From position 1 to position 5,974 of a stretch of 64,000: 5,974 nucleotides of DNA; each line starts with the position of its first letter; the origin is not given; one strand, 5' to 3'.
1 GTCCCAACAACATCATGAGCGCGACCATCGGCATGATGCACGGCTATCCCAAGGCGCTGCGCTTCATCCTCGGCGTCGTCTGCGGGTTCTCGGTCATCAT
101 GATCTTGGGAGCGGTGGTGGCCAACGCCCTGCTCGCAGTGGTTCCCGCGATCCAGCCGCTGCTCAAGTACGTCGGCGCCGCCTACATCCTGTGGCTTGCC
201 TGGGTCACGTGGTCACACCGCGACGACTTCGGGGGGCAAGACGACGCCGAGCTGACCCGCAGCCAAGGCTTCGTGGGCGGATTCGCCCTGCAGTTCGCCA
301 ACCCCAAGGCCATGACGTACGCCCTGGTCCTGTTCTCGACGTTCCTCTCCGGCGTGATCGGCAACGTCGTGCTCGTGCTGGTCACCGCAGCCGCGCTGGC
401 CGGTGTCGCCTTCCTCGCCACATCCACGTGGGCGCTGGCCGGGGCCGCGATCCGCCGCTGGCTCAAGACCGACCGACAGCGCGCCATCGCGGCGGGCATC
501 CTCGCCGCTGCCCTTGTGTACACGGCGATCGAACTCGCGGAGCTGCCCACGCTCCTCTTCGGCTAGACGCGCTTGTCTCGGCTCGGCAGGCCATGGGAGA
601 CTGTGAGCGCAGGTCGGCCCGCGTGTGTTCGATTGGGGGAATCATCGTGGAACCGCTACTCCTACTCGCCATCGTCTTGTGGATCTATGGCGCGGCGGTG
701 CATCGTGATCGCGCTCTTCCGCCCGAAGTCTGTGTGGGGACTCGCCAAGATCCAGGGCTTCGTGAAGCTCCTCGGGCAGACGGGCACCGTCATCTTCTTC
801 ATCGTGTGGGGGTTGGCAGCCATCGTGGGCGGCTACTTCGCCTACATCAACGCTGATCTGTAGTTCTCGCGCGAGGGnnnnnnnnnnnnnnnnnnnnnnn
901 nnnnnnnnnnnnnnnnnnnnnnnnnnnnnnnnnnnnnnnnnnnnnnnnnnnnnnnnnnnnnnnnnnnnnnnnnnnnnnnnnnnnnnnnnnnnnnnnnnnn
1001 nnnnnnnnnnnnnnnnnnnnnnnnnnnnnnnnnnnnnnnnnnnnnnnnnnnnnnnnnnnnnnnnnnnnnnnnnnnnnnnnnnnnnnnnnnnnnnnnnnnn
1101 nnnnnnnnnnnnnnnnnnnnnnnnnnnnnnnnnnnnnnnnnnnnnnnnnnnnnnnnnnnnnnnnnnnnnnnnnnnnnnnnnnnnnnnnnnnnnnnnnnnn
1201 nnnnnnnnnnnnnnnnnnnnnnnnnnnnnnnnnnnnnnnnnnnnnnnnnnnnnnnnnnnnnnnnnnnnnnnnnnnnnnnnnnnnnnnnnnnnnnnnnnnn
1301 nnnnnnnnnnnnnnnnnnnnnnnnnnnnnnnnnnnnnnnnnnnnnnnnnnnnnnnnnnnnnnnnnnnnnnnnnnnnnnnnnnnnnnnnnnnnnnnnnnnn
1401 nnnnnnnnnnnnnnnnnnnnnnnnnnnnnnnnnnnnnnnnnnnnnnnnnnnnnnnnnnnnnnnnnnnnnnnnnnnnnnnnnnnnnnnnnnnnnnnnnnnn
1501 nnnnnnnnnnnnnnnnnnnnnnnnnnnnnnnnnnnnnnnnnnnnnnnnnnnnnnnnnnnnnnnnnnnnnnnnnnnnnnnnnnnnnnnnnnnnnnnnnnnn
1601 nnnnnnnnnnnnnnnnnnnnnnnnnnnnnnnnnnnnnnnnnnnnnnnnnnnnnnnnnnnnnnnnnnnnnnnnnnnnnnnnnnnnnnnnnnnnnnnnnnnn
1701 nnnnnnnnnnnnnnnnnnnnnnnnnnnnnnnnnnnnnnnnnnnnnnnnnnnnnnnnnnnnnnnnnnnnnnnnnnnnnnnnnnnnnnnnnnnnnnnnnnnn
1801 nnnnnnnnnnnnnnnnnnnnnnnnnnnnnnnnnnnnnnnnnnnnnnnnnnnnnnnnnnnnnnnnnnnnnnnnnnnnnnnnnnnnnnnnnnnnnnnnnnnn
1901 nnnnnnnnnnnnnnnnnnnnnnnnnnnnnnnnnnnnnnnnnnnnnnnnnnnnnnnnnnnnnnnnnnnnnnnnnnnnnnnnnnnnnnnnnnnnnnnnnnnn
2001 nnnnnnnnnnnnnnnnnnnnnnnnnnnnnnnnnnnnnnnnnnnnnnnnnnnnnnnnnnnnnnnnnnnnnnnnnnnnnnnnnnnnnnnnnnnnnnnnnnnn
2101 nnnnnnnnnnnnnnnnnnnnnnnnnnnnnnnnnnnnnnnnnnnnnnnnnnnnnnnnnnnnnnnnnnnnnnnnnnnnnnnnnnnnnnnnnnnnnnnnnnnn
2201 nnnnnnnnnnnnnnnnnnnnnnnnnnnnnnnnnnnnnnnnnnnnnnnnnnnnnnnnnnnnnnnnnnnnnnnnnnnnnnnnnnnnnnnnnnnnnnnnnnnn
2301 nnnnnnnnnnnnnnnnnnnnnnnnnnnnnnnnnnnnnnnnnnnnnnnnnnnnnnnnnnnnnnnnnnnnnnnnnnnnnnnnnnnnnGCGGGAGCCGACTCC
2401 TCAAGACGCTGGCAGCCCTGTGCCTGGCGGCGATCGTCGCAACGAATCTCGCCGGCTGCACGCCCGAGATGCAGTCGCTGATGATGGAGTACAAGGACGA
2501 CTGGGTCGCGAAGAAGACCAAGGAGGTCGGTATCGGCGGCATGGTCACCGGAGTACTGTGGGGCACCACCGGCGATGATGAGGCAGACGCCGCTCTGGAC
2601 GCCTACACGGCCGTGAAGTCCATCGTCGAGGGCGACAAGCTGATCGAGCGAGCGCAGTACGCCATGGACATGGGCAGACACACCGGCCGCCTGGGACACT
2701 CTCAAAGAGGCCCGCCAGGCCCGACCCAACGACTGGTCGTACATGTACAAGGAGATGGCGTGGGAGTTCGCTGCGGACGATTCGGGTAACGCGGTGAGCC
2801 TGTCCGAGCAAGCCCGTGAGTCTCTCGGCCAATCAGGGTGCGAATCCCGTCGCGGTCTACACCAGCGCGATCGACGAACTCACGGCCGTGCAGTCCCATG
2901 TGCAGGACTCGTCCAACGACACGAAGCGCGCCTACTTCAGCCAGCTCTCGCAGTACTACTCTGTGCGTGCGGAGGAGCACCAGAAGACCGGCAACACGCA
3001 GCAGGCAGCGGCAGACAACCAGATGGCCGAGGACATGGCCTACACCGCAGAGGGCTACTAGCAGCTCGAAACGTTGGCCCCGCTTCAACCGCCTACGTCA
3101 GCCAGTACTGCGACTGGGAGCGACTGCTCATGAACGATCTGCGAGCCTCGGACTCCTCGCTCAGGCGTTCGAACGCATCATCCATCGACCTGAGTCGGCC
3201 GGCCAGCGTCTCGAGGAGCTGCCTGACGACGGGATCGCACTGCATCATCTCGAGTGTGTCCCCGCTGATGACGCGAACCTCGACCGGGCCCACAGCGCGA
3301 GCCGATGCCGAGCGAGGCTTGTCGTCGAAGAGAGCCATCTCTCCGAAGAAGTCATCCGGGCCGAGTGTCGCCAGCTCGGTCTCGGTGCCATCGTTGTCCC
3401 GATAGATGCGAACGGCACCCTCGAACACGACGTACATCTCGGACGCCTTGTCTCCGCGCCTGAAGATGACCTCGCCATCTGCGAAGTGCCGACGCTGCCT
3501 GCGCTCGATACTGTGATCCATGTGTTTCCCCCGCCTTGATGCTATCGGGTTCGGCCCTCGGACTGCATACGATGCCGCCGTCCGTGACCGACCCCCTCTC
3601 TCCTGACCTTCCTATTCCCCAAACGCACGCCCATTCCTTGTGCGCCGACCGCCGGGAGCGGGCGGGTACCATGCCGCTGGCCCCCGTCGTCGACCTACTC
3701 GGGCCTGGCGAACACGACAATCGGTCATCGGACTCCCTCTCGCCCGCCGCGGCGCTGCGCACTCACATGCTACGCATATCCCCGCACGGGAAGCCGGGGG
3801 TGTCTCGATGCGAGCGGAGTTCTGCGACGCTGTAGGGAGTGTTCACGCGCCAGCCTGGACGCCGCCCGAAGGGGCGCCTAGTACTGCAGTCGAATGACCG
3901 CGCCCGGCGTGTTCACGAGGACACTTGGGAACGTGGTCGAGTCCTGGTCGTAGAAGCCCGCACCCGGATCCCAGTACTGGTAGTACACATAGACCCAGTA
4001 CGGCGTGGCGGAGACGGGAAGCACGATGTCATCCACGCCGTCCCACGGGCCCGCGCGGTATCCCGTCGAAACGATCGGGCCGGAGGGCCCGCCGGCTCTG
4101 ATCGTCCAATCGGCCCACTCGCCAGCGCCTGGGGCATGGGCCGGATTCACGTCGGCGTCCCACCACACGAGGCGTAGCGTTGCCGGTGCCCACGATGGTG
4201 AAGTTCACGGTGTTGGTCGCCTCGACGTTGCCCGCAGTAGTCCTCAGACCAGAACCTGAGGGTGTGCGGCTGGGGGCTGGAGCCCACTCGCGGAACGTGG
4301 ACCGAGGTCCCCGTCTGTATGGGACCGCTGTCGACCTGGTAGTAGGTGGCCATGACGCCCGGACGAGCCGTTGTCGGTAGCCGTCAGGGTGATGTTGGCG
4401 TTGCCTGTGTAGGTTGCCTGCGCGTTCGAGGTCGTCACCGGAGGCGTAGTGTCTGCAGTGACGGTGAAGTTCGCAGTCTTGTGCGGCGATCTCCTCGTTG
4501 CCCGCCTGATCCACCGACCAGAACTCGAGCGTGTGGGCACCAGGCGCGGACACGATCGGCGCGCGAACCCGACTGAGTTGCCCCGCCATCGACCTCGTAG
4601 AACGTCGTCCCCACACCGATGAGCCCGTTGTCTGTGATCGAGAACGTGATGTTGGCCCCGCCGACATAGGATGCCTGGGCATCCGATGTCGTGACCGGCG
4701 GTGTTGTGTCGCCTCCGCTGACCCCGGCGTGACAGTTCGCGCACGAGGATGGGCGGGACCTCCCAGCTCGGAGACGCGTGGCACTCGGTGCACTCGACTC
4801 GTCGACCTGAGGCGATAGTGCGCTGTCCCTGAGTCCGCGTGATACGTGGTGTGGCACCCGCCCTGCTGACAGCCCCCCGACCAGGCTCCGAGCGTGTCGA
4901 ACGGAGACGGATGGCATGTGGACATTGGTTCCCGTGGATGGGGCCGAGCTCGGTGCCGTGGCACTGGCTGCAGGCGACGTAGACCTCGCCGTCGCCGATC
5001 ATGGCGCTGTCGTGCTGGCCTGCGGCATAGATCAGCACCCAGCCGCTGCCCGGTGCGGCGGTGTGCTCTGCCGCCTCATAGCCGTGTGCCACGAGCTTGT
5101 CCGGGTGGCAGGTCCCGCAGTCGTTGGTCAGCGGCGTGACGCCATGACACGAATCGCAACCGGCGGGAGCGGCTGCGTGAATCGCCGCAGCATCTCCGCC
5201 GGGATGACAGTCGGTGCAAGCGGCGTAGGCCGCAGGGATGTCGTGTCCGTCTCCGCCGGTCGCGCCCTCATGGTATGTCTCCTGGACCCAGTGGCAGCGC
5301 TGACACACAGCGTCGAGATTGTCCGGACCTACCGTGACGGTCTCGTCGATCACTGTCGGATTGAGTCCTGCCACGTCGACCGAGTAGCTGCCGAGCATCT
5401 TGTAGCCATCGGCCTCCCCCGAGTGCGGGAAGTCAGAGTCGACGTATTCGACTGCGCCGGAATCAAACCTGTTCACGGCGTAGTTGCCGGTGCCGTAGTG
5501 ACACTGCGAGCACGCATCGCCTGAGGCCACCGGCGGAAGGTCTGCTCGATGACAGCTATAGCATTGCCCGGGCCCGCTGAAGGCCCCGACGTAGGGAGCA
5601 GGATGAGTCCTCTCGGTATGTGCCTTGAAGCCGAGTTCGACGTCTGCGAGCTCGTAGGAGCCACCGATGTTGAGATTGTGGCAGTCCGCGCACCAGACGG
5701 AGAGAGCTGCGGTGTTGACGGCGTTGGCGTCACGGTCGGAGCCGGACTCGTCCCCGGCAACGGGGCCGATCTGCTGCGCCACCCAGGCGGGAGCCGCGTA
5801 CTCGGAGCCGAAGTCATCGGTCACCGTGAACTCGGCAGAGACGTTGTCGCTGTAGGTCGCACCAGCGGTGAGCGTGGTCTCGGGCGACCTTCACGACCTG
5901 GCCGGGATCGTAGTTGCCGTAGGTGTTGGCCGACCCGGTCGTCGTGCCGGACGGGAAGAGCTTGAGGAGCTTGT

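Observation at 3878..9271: Divergent pair of paralogous giant multihaem cytochromes with Ig-like modules in an apparently monoderm organism: candidate cell-surface electron conduit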

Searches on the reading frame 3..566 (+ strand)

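Call 22: search_protein_families(library=pfam, proteins=[window:3-566:+], max_evalue=0.001)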
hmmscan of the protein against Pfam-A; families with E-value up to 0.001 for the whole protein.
window:3-566:+ (187 aa): 1 family
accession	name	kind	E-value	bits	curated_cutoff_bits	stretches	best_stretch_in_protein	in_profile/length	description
PF01810.24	LysE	-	1.9e-17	63.9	25.6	1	1-179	9-190/193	LysE type translocator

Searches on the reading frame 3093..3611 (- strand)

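Call 22: search_protein_families(library=pfam, proteins=[window:3093-3611:-], max_evalue=0.001)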
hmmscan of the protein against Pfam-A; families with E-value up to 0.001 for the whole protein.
window:3093-3611:- (172 aa): 1 family
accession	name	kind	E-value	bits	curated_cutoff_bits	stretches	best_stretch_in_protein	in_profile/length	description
PF00027.35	cNMP_binding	-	7.1e-26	90.5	27.5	1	40-121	1-83/89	Cyclic nucleotide-binding domain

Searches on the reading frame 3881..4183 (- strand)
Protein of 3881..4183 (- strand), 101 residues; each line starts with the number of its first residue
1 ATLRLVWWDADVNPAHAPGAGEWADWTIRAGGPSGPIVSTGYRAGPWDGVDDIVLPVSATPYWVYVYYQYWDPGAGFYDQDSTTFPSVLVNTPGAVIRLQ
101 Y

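Call 57: search_protein_representatives(alignment_id=A3)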
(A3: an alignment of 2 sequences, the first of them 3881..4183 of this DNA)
Query: 2 sequences, 102 profile positions. Proteins with E-value up to 0.001 (for the whole library): 46; up to 1e-10: 9; up to 1e-30: 1. The best 46 are listed.
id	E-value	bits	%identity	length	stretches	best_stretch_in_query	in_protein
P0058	5.0e-38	145.8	-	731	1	2-102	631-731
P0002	2.4e-26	108.3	-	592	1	1-100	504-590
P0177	1.4e-15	73.7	-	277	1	1-98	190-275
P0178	9.6e-14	67.8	-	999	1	1-102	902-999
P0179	1.4e-13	67.3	-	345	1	1-102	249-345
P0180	1.9e-13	66.8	-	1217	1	1-102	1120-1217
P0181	2.8e-12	63.1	-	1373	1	1-102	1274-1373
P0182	1.4e-11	60.8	-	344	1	2-102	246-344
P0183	2.7e-11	59.9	-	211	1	1-102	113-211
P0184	1.1e-10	57.9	-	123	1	2-89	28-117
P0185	1.3e-10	57.7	-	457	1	3-102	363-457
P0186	2.5e-10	56.9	-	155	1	2-102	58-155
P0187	7.2e-10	55.4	-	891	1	1-102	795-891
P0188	1.4e-09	54.5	-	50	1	51-102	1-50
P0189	1.5e-09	54.4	-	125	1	2-102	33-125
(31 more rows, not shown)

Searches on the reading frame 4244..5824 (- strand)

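Call 4: search_protein_families(library=pfam, proteins=[window:4244-5824:-], max_evalue=1)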
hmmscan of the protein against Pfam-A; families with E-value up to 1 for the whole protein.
window:4244-5824:- (526 aa): 3 families
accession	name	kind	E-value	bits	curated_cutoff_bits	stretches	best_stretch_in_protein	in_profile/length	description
PF14522.11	Cytochrome_C7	-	3.3e-09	36.9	24.8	2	41-109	12-66/67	Cytochrome c7 and related cytochrome c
PF09699.15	Paired_CXXCH_1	-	0.016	15.3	20.6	0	98-110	3-14/41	Doubled CXXCH motif (Paired_CXXCH_1)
PF14537.11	Cytochrom_c3_2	-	0.039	14.9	25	1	171-227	26-78/79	Cytochrome c3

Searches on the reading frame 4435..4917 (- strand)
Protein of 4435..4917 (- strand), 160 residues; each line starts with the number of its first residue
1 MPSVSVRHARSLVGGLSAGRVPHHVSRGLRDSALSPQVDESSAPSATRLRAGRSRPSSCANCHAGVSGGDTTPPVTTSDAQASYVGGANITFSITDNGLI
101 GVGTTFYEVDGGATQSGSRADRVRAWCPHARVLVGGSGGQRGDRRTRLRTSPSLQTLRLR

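Call 4: search_protein_families(library=pfam, proteins=[window:4435-4917:-], max_evalue=1)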
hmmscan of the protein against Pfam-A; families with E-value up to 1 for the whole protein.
window:4435-4917:- (160 aa): 1 family
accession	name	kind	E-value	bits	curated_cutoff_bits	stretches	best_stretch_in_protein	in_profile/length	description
PF13442.11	Cytochrome_CBB3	-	0.12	13.2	27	1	58-82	13-34/68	Cytochrome C oxidase, cbb3-type, subunit III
